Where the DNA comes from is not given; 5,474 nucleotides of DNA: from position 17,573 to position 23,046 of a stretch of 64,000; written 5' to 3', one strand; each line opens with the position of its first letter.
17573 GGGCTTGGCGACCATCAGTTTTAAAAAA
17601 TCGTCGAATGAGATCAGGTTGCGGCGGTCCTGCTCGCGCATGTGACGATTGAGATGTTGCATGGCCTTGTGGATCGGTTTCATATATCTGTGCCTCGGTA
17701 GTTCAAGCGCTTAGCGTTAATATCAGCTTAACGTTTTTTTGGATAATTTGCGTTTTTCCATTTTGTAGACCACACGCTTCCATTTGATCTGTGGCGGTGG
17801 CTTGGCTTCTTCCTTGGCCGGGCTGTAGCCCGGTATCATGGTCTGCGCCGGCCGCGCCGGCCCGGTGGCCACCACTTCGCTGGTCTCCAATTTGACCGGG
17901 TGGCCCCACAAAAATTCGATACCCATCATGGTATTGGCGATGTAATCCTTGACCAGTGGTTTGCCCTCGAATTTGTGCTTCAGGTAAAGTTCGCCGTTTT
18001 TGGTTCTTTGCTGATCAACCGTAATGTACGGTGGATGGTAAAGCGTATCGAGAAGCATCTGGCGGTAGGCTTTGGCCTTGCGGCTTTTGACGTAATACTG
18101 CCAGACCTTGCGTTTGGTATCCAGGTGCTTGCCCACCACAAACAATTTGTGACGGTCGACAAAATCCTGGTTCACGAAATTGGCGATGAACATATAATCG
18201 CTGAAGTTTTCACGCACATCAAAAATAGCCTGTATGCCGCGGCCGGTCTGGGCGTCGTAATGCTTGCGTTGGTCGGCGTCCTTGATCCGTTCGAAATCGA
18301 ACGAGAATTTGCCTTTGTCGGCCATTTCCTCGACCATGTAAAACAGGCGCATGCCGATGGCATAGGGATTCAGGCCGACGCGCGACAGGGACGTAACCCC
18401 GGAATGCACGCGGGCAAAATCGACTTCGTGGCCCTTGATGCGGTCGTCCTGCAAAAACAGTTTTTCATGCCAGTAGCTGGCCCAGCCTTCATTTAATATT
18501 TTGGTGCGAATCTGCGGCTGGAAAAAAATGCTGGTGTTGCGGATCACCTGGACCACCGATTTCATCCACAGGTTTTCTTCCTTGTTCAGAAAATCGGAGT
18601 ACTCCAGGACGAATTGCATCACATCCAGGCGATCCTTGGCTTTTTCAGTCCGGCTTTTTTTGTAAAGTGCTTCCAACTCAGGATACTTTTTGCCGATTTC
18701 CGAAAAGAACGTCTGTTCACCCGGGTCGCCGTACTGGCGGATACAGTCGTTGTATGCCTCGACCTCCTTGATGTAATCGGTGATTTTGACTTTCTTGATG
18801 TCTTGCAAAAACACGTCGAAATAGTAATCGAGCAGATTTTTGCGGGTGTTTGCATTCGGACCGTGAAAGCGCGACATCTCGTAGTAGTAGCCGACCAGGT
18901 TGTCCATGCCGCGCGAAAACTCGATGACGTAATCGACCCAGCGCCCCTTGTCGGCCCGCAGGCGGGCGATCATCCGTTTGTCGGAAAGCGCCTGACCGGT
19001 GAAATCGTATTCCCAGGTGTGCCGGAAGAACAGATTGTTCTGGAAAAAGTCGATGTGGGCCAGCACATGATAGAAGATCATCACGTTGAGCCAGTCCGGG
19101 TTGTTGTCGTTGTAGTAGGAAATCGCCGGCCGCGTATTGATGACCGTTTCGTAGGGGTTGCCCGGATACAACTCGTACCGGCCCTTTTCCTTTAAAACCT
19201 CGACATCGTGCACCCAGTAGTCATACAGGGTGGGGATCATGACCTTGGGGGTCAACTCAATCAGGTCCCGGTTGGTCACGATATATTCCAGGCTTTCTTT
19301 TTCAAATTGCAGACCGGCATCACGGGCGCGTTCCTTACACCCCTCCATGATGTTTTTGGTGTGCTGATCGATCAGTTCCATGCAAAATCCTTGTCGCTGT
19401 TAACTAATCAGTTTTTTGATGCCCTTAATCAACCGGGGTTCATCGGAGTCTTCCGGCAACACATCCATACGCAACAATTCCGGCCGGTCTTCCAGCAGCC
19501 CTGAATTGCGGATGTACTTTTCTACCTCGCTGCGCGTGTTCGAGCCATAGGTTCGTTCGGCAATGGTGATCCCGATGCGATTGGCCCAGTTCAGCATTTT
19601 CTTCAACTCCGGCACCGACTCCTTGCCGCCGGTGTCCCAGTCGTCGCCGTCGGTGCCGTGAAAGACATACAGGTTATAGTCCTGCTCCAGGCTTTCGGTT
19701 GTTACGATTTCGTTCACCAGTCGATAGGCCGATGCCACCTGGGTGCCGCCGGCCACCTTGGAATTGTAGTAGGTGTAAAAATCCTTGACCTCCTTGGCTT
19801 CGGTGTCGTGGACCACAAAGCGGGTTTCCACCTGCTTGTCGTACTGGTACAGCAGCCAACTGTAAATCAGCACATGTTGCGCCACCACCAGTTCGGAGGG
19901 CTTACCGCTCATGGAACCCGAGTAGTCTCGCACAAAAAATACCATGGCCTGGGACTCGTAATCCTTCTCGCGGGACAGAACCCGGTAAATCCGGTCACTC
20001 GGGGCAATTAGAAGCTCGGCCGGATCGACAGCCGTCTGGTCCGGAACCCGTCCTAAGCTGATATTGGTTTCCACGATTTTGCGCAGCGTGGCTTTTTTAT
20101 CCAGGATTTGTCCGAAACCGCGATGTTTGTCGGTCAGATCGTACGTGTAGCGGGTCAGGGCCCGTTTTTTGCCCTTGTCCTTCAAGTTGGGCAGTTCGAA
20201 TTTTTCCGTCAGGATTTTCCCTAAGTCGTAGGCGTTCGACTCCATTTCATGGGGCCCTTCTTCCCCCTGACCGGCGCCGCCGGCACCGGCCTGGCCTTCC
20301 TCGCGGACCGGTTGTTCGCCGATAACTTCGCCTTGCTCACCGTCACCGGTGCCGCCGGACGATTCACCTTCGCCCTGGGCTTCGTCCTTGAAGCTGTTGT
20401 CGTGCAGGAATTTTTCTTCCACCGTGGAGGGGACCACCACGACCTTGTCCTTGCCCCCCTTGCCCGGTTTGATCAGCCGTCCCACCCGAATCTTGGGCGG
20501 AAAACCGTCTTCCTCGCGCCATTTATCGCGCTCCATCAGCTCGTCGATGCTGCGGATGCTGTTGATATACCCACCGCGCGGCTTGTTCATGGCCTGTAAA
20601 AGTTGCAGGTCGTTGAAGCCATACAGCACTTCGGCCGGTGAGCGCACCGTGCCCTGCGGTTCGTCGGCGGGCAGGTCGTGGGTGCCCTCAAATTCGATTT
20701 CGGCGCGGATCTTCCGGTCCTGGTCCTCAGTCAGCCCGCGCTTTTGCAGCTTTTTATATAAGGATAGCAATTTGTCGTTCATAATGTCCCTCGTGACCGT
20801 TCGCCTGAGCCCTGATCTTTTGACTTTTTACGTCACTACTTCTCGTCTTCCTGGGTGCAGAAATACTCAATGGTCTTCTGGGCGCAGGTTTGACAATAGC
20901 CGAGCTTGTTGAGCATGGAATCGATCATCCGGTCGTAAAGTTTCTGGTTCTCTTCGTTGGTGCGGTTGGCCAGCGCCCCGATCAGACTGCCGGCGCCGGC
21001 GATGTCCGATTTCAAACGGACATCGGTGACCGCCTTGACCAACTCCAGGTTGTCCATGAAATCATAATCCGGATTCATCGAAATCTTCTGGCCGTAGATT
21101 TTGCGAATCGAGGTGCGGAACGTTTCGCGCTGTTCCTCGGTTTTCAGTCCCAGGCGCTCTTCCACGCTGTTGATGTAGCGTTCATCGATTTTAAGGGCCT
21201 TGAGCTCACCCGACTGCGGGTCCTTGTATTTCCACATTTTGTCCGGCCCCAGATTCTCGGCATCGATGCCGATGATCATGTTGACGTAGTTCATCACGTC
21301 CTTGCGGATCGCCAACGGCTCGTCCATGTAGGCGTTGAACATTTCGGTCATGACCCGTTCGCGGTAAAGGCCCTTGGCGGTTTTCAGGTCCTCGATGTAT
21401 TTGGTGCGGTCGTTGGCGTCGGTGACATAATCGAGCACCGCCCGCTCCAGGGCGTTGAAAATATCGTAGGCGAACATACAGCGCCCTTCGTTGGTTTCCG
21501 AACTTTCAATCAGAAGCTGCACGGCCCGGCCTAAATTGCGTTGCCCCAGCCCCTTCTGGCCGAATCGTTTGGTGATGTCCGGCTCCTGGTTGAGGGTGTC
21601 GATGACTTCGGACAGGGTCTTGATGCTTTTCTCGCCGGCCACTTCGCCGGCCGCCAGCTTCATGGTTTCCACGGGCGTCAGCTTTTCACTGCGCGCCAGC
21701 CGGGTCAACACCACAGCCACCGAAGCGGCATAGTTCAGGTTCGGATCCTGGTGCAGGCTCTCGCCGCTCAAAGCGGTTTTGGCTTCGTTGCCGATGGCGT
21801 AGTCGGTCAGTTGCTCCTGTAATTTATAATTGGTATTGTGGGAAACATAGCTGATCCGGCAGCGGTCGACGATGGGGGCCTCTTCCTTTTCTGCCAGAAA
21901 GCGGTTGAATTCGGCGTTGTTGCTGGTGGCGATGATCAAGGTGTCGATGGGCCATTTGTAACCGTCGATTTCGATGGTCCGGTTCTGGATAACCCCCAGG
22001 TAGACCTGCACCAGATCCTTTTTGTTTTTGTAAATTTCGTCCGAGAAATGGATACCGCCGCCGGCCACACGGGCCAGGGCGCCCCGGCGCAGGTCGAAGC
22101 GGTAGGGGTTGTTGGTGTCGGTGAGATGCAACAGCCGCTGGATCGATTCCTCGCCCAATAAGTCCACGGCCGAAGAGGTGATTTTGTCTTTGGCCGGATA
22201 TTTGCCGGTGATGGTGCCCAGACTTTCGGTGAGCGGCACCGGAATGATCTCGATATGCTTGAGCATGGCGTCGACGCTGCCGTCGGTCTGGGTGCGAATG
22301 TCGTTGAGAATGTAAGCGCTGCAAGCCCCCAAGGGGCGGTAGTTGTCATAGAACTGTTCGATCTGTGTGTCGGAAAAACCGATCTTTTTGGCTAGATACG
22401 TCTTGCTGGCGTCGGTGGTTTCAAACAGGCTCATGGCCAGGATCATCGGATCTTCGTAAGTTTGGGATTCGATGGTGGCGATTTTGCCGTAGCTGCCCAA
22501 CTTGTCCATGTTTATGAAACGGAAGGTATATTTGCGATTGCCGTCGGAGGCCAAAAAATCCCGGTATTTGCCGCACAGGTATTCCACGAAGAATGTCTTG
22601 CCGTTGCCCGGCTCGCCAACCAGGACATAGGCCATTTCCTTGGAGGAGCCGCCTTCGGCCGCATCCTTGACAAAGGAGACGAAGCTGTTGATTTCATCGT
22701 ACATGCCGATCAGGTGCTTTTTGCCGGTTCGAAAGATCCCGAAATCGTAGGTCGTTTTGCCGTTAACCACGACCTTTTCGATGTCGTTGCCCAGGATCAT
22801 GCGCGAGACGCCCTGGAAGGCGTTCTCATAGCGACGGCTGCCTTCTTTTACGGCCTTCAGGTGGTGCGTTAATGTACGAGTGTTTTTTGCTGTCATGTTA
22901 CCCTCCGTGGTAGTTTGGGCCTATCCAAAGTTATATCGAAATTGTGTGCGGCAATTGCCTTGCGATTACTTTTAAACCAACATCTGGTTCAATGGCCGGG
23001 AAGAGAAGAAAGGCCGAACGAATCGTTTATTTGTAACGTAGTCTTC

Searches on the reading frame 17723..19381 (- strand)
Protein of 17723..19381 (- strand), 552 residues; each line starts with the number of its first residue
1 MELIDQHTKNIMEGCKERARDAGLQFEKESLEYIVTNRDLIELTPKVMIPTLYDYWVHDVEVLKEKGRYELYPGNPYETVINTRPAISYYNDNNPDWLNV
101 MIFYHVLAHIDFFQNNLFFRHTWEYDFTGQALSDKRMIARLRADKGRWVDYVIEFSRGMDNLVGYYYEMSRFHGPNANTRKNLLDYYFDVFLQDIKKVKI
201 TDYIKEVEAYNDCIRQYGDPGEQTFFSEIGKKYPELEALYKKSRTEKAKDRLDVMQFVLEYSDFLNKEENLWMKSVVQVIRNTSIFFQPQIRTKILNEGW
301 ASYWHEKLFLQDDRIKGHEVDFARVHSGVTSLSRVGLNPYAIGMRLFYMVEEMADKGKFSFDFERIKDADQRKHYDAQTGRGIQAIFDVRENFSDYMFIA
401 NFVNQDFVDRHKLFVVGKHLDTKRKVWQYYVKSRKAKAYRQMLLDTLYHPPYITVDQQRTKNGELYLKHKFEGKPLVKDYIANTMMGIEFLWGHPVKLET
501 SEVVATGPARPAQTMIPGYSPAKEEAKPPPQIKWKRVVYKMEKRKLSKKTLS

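Call 15: search_protein_families(library=pfam, proteins=[window:17723-19381:-])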
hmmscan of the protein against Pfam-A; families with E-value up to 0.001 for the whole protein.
window:17723-19381:- (552 aa): 2 families
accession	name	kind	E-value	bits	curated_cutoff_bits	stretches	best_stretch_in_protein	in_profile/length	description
PF04293.20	SpoVR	-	6.6e-58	196.8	27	1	9-445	8-400/407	SpoVR like protein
PF24755.2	SpoVR_C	-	1.4e-06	28.7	27.6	1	455-501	5-53/55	SpoVR-like C-terminal domain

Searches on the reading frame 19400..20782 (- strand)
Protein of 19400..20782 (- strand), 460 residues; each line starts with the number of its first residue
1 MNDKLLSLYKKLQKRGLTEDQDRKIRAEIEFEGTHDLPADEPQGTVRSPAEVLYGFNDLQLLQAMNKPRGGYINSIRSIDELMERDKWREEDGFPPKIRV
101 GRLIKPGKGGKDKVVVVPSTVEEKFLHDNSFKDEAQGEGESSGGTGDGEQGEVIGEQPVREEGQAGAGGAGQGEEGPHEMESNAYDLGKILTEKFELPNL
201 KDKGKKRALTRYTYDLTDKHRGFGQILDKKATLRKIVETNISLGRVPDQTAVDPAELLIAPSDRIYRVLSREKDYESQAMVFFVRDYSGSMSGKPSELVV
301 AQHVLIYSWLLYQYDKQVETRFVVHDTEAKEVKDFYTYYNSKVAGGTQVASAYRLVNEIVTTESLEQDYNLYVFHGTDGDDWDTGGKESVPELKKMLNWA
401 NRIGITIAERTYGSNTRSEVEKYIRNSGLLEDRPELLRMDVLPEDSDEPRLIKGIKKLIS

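Call 15: search_protein_families(library=pfam, proteins=[window:19400-20782:-])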
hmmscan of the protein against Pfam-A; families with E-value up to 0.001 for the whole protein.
window:19400-20782:- (460 aa): 1 family
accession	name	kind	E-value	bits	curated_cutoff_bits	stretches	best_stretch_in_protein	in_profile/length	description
PF04285.18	DUF444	-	1.2e-31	110.7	27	2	260-425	226-391/418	Protein of unknown function (DUF444)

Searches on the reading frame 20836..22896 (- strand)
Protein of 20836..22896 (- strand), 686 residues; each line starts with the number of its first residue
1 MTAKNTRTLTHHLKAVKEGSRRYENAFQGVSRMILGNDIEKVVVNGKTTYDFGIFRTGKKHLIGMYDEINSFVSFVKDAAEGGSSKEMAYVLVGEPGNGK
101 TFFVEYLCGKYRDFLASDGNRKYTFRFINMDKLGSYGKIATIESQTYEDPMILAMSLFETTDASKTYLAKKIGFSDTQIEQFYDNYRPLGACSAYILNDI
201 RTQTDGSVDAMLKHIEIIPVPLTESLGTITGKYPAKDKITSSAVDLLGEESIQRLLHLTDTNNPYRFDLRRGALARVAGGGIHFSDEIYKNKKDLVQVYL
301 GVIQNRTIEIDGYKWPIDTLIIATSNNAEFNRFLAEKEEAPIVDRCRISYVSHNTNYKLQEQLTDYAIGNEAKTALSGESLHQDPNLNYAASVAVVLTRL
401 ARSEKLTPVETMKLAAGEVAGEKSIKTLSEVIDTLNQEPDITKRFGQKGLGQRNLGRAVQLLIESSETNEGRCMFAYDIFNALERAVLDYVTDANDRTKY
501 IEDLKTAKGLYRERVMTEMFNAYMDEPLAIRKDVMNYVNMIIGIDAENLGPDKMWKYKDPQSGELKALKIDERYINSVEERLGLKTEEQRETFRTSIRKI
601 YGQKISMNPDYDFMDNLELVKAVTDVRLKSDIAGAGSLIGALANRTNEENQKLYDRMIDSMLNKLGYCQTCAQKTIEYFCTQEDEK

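Call 15: search_protein_families(library=pfam, proteins=[window:20836-22896:-])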
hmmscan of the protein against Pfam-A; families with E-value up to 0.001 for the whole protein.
window:20836-22896:- (686 aa): 3 families
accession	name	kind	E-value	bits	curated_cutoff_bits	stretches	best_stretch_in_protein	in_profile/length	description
PF06798.17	PrkA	-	8.5e-38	130.9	25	1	410-678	2-255/255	PrkA serine protein kinase C-terminal domain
PF08298.17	AAA_PrkA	-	6.5e-12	45.6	25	1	232-405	189-356/358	PrkA AAA domain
PF07728.20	AAA_5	-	0.00023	21.6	22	0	91-111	3-23/139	AAA domain (dynein-related subfamily)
